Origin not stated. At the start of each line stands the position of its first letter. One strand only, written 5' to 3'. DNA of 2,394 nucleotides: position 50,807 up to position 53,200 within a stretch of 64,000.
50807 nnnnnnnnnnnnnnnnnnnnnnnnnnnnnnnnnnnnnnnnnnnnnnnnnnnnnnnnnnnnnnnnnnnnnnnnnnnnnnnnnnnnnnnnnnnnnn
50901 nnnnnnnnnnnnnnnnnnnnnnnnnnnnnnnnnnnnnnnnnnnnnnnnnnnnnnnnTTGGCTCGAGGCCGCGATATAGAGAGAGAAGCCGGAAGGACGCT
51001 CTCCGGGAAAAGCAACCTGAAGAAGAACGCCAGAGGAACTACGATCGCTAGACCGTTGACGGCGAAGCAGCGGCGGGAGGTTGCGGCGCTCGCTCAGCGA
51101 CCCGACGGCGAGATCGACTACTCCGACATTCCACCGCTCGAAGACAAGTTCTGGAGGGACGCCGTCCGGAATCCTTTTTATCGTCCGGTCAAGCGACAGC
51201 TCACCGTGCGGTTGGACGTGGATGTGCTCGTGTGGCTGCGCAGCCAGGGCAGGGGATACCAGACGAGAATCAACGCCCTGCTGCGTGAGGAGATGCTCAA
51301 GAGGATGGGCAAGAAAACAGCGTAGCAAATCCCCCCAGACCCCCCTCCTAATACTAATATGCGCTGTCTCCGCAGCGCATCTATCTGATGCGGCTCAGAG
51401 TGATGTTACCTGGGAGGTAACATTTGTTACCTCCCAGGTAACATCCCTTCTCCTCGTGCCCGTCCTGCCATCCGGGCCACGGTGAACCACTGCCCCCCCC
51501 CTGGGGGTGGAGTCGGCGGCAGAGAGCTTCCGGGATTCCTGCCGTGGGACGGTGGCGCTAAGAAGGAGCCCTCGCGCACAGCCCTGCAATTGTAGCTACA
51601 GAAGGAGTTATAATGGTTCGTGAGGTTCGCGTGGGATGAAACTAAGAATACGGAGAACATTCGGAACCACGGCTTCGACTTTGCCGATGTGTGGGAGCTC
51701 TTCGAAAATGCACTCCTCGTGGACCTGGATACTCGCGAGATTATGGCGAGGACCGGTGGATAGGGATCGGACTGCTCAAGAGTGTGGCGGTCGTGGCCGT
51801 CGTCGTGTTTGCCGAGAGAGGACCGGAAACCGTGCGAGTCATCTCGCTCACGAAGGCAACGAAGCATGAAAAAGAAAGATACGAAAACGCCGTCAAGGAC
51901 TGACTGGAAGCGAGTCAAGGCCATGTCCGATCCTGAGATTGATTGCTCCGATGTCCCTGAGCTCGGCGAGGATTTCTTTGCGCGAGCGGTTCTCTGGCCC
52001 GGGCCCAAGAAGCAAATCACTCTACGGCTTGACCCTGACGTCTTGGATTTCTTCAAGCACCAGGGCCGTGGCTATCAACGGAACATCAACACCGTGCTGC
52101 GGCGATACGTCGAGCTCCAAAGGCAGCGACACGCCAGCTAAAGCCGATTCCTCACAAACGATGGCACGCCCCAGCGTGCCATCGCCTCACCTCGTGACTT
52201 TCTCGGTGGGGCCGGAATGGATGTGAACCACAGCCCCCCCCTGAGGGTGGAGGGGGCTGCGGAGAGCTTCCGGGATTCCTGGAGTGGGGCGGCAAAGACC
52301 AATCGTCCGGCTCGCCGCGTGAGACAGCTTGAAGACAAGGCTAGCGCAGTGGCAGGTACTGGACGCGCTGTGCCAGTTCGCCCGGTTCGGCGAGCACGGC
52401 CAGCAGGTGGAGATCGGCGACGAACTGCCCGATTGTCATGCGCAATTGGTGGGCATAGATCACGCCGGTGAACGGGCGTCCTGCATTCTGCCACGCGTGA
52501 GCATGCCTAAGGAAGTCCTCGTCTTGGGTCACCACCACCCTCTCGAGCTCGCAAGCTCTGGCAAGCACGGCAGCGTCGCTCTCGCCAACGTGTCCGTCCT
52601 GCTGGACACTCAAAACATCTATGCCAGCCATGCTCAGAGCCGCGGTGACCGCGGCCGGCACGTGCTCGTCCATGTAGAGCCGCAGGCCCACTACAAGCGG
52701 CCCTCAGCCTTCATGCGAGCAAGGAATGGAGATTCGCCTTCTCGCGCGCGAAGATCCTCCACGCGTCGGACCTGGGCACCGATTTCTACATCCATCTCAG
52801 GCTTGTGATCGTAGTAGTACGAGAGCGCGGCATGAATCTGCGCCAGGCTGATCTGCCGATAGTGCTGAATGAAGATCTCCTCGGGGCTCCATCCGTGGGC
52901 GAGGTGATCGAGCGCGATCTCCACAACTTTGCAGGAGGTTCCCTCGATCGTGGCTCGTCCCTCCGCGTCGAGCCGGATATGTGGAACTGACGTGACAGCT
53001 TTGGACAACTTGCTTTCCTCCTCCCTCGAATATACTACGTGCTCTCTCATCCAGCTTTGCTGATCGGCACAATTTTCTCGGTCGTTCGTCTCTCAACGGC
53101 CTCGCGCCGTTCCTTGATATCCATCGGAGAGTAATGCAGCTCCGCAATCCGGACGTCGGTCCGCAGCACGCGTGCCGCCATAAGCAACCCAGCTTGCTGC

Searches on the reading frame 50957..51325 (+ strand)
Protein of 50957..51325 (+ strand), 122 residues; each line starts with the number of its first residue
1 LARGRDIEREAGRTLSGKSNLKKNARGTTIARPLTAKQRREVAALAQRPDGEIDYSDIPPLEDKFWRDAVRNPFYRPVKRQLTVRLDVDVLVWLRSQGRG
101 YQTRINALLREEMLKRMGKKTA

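Call 8: search_protein_families(library=pfam, proteins=[window:50957-51325:+], max_evalue=0.01)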
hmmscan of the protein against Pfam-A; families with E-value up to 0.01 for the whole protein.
window:50957-51325:+ (122 aa): 1 family
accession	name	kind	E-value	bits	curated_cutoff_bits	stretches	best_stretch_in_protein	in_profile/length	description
PF14384.12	BrnA_antitoxin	-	3.7e-15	56.5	26.1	1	57-111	23-66/68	BrnA antitoxin of type II toxin-antitoxin system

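Call 22: search_protein_families(library=ncbifam, proteins=[window:50957-51325:+], max_evalue=0.01)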
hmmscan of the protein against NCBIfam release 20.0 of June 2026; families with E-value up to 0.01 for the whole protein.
window:50957-51325:+ (122 aa): 0 families

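Call 24: find_related_loci(query=window:50957-51325:+, collection=viral_contigs, flank=8000)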
Query window:50957-51325:+ (122 aa) in viral_contigs; peptide patterns used: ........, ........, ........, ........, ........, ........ (x = any residue, [..] = any of these).
9 stretches matched a pattern, but none encodes a relative of the query by tblastn (E <= 1e-3).
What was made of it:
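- Tried and rejected: The viral_contigs scan with BrnA1 found nothing (call 24).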

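Call 43: search_protein_families(library=padloc, proteins=[window:50957-51325:+], max_evalue=0.01)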
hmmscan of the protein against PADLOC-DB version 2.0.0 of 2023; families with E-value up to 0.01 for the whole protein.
window:50957-51325:+ (122 aa): 0 families

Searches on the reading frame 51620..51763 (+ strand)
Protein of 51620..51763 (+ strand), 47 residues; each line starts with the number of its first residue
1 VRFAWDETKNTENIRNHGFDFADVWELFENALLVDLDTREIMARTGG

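Call 8: search_protein_families(library=pfam, proteins=[window:51620-51763:+], max_evalue=0.01)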
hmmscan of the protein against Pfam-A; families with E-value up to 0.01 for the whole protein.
window:51620-51763:+ (47 aa): 1 family
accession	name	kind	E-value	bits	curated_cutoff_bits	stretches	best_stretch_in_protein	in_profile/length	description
PF04365.19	BrnT_toxin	-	1.9e-07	31.7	34.5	1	5-39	1-35/77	Ribonuclease toxin, BrnT, of type II toxin-antitoxin system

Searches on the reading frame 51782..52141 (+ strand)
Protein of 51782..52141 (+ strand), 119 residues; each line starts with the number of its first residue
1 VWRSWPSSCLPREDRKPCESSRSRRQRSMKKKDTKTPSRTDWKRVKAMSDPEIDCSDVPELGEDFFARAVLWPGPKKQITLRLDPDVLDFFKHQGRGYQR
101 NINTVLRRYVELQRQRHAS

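Call 8: search_protein_families(library=pfam, proteins=[window:51782-52141:+], max_evalue=0.01)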
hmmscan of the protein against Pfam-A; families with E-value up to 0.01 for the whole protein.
window:51782-52141:+ (119 aa): 1 family
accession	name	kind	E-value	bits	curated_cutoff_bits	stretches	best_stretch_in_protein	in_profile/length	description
PF14384.12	BrnA_antitoxin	-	1.9e-15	57.4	26.1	1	59-110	3-68/68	BrnA antitoxin of type II toxin-antitoxin system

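Call 22: search_protein_families(library=ncbifam, proteins=[window:51782-52141:+], max_evalue=0.01)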
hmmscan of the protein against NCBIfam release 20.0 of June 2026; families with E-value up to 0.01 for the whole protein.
window:51782-52141:+ (119 aa): 0 families

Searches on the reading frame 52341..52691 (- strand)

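Call 8: search_protein_families(library=pfam, proteins=[window:52341-52691:-], max_evalue=0.01)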
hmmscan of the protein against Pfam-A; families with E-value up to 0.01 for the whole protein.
window:52341-52691:- (116 aa): 3 families
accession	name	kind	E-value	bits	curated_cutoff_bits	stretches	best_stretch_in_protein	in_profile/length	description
PF18480.7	DUF5615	-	2.8e-15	56.5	23.8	1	4-84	2-78/110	Domain of unknown function (DUF5615)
PF18478.7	PIN_10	-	3.4e-06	27.5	26.2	1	5-65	3-67/84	PIN like domain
PF01927.22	Mut7-C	-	0.00029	21.4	23.3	1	4-69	2-61/146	Mut7-C RNAse domain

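Call 43: search_protein_families(library=padloc, proteins=[window:52341-52691:-], max_evalue=0.01)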
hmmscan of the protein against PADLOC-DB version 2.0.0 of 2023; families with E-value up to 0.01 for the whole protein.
window:52341-52691:- (116 aa): 0 families

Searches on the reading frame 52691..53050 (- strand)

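Call 8: search_protein_families(library=pfam, proteins=[window:52691-53050:-], max_evalue=0.01)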
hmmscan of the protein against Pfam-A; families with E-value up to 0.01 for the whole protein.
window:52691-53050:- (119 aa): 1 family
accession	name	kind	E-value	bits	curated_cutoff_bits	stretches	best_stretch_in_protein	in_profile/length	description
PF04255.20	DUF433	-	4.4e-10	39.7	23.6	1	30-79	9-56/56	Protein of unknown function (DUF433)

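Call 43: search_protein_families(library=padloc, proteins=[window:52691-53050:-], max_evalue=0.01)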
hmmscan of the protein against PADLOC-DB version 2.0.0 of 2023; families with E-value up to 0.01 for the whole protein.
window:52691-53050:- (119 aa): 0 families
